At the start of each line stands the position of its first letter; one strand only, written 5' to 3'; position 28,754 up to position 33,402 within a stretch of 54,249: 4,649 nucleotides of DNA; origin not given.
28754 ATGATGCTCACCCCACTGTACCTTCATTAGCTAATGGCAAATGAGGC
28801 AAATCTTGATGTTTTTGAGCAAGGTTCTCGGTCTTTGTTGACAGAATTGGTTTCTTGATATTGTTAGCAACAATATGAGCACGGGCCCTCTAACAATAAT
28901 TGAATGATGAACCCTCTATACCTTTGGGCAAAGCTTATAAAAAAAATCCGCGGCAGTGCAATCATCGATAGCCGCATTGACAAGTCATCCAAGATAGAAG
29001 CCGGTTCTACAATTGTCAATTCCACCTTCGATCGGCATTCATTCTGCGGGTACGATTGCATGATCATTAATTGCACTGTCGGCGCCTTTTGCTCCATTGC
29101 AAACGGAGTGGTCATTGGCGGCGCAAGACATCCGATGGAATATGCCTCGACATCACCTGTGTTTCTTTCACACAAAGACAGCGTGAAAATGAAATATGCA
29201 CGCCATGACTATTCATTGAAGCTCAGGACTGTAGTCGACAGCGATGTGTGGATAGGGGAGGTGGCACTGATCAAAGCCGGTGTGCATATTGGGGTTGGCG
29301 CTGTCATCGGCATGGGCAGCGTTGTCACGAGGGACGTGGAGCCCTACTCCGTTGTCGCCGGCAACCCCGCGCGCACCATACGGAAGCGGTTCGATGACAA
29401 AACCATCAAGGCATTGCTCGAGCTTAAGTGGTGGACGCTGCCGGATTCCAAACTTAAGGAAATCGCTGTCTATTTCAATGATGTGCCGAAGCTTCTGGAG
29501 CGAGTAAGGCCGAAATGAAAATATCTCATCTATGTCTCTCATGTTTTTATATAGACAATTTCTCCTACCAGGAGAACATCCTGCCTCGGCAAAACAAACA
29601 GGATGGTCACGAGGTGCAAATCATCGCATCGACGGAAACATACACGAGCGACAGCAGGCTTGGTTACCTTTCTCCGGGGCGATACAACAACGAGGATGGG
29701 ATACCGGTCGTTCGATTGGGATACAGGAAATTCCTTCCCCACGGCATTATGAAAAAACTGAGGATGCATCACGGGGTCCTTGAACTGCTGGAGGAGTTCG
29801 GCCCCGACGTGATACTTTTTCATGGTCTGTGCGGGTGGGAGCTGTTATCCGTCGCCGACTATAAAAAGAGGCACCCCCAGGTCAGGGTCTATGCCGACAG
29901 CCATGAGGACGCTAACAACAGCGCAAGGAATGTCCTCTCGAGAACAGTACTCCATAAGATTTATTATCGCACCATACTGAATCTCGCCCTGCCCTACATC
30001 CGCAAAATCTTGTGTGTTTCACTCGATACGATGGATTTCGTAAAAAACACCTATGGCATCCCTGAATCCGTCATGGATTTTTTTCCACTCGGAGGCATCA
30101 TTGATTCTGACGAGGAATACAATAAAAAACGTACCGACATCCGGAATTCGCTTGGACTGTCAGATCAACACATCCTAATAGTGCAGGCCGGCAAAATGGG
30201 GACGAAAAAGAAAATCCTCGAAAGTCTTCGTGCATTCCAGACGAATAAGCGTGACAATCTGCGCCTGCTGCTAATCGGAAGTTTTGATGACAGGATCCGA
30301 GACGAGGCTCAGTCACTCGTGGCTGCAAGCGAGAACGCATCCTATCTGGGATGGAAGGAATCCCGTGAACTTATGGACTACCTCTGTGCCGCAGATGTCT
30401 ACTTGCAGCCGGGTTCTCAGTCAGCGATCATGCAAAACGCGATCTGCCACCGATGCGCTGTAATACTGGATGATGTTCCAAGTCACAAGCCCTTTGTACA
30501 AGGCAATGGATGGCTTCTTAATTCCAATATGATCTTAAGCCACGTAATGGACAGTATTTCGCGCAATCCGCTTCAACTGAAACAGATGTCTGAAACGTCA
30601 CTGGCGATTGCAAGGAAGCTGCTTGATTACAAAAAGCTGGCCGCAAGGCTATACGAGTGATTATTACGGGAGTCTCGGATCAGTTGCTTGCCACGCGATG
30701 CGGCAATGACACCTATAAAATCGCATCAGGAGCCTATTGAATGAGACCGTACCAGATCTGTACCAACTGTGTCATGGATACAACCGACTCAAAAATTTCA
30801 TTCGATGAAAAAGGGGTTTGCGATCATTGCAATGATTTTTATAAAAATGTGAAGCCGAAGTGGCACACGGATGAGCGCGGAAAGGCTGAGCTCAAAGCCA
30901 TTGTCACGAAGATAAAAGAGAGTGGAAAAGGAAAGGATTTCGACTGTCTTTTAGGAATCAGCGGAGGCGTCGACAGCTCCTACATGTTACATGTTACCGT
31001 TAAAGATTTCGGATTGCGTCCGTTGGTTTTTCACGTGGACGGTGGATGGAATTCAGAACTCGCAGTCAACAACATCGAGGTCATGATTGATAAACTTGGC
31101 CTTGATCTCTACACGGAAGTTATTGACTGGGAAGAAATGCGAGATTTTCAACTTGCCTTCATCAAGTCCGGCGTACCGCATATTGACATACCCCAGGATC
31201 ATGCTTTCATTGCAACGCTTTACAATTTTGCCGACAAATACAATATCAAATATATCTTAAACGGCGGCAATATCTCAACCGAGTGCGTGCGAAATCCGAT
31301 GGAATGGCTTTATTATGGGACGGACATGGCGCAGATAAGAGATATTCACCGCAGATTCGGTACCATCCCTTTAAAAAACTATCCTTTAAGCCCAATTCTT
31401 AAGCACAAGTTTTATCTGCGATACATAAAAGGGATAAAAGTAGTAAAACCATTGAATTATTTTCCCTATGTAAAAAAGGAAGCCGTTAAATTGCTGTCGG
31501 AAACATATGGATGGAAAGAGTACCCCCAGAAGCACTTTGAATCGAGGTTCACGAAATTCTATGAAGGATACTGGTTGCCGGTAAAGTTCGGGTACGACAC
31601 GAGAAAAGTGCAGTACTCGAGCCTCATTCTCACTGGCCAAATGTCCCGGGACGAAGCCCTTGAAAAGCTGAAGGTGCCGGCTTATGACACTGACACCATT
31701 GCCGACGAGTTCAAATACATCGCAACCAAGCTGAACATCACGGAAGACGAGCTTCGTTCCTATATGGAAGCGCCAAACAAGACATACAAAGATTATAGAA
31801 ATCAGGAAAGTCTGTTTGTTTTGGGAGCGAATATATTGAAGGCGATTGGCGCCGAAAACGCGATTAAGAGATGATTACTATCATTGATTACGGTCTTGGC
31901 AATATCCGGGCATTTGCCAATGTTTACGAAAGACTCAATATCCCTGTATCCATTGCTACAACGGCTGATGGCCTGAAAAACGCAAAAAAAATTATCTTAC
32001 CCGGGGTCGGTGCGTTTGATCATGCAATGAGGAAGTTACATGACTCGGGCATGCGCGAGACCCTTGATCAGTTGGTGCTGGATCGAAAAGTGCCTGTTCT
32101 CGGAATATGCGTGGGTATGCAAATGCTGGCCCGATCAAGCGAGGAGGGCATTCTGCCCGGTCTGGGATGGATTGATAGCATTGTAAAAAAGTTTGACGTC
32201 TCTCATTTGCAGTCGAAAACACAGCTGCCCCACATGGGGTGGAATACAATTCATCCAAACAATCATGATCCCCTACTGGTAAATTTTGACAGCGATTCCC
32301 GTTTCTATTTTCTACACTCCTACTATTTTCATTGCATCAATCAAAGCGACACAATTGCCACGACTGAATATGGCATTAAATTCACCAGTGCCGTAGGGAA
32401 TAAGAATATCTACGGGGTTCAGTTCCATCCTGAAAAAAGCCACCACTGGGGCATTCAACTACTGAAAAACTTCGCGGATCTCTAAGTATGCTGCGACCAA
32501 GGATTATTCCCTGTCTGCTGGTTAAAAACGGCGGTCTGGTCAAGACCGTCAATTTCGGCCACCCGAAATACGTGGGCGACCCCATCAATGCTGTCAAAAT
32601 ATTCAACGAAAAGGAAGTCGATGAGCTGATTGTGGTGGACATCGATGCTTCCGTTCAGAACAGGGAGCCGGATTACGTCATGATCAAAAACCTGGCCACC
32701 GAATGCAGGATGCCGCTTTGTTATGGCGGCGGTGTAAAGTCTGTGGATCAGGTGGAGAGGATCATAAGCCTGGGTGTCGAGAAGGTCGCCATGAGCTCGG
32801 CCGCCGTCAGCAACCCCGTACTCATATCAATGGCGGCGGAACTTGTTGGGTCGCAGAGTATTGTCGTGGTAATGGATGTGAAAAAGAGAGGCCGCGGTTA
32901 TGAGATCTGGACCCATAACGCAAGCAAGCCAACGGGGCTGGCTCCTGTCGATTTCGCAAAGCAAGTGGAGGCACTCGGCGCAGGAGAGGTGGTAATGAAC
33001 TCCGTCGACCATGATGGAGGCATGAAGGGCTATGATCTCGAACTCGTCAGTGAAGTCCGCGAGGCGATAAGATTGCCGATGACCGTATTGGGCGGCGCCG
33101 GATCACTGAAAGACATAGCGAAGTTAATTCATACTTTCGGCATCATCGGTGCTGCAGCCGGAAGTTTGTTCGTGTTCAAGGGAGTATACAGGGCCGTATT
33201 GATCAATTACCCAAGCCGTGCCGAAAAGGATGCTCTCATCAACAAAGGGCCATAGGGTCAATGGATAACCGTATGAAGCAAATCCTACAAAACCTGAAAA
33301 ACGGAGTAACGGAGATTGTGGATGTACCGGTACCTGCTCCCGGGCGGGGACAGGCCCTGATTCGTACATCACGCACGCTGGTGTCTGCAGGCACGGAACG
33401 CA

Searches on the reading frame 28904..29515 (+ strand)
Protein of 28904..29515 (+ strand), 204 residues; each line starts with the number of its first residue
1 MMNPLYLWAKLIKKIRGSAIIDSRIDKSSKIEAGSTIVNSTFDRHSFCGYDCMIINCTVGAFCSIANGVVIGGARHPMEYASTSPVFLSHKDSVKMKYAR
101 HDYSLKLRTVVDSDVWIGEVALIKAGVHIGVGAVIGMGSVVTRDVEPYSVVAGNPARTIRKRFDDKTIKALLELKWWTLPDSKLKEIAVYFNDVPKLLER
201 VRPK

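Call 7: search_protein_families(library=pfam, proteins=[window:28904-29515:+], max_evalue=0.001)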
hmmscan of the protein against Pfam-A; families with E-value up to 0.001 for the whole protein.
window:28904-29515:+ (204 aa): 2 families
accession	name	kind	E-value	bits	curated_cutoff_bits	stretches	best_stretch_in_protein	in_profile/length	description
PF00132.30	Hexapep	-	5.8e-06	26.2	27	1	109-143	2-36/36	Bacterial transferase hexapeptide (six repeats)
PF25084.1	LbH_EIF2B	-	0.00024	21.5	54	0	44-74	26-56/105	EIF2B subunit epsilon LbH domain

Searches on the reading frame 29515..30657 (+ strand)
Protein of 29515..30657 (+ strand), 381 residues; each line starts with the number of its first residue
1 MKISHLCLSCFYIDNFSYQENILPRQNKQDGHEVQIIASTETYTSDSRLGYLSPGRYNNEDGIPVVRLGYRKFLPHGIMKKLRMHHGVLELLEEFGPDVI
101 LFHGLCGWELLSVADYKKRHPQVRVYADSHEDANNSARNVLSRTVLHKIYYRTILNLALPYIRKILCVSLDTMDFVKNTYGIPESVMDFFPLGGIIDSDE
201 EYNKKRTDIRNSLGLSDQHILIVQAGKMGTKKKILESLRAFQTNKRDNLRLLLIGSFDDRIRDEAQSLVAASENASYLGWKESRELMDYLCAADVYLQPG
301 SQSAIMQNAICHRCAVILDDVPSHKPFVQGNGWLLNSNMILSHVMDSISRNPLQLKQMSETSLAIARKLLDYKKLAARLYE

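Call 7: search_protein_families(library=pfam, proteins=[window:29515-30657:+], max_evalue=0.001)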
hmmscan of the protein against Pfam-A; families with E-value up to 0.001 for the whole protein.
window:29515-30657:+ (381 aa): 3 families
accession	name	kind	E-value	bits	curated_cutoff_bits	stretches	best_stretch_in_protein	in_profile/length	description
PF13439.12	Glyco_transf_4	-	8.4e-08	32.9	28.5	1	29-186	17-158/170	Glycosyltransferase Family 4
PF00534.26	Glycos_transf_1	-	5.3e-07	29.8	26.4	1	206-300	2-100/172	Glycosyl transferases group 1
PF13579.12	Glyco_trans_4_4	-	6.4e-06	27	29.7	1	29-193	16-158/158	Glycosyl transferase 4-like domain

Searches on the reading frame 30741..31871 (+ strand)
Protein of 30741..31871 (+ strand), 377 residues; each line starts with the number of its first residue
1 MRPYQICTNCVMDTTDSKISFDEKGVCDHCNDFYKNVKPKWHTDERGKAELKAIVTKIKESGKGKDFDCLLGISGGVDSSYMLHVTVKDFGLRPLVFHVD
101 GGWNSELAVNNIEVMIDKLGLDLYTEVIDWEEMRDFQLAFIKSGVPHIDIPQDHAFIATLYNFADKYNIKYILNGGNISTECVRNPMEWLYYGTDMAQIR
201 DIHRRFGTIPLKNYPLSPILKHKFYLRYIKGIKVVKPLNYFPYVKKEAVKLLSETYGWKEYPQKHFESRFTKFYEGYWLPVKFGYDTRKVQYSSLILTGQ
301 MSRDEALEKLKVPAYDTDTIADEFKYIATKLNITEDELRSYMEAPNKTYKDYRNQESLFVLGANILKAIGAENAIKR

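Call 8: search_protein_families(library=pfam, proteins=[window:30741-31871:+], max_evalue=0.001)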
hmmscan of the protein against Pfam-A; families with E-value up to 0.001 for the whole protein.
window:30741-31871:+ (377 aa): 0 families

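Call 62: search_protein_families(library=pfam, proteins=[window:30741-31871:+], max_evalue=0.01)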
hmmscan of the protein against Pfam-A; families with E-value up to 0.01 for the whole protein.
window:30741-31871:+ (377 aa): 2 families
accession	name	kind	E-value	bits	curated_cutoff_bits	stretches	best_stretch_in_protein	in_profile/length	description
PF01171.26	ATP_bind_3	-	0.0021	18.3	27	0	69-133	2-71/182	PP-loop family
PF01507.26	PAPS_reduct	-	0.0036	17.8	22.5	0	71-126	4-58/175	Phosphoadenosine phosphosulfate reductase domain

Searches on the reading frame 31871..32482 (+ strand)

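Call 8: search_protein_families(library=pfam, proteins=[window:31871-32482:+], max_evalue=0.001)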
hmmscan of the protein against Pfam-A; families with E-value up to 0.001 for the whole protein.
window:31871-32482:+ (204 aa): 4 families
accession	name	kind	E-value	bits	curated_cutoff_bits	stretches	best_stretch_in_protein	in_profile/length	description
PF00117.34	GATase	-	2e-20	73.7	22.8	1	4-201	2-186/190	Glutamine amidotransferase class-I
PF07685.20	GATase_3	-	2.1e-07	31.2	27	1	28-102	29-112/196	CobB/CobQ-like glutamine amidotransferase domain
PF07722.19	Peptidase_C26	-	1.3e-05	25.6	20.5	1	67-188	99-219/219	Peptidase C26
PF01174.25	SNO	-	3.3e-05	24.3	27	0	30-107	26-102/188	SNO glutamine amidotransferase family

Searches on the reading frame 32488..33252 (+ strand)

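Call 8: search_protein_families(library=pfam, proteins=[window:32488-33252:+], max_evalue=0.001)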
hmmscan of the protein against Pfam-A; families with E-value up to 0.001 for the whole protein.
window:32488-33252:+ (255 aa): 3 families
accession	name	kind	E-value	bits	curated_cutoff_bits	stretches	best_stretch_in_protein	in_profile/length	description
PF00977.27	His_biosynth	-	2.6e-58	197.6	23.6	1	5-230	1-224/228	Histidine biosynthesis protein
PF01207.24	Dus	-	0.00017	21.3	20.4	0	60-115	170-226/311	Dihydrouridine synthase (Dus)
PF02581.23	TMP-TENI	-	0.00025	20.9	27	0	65-105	140-179/180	Thiamine monophosphate synthase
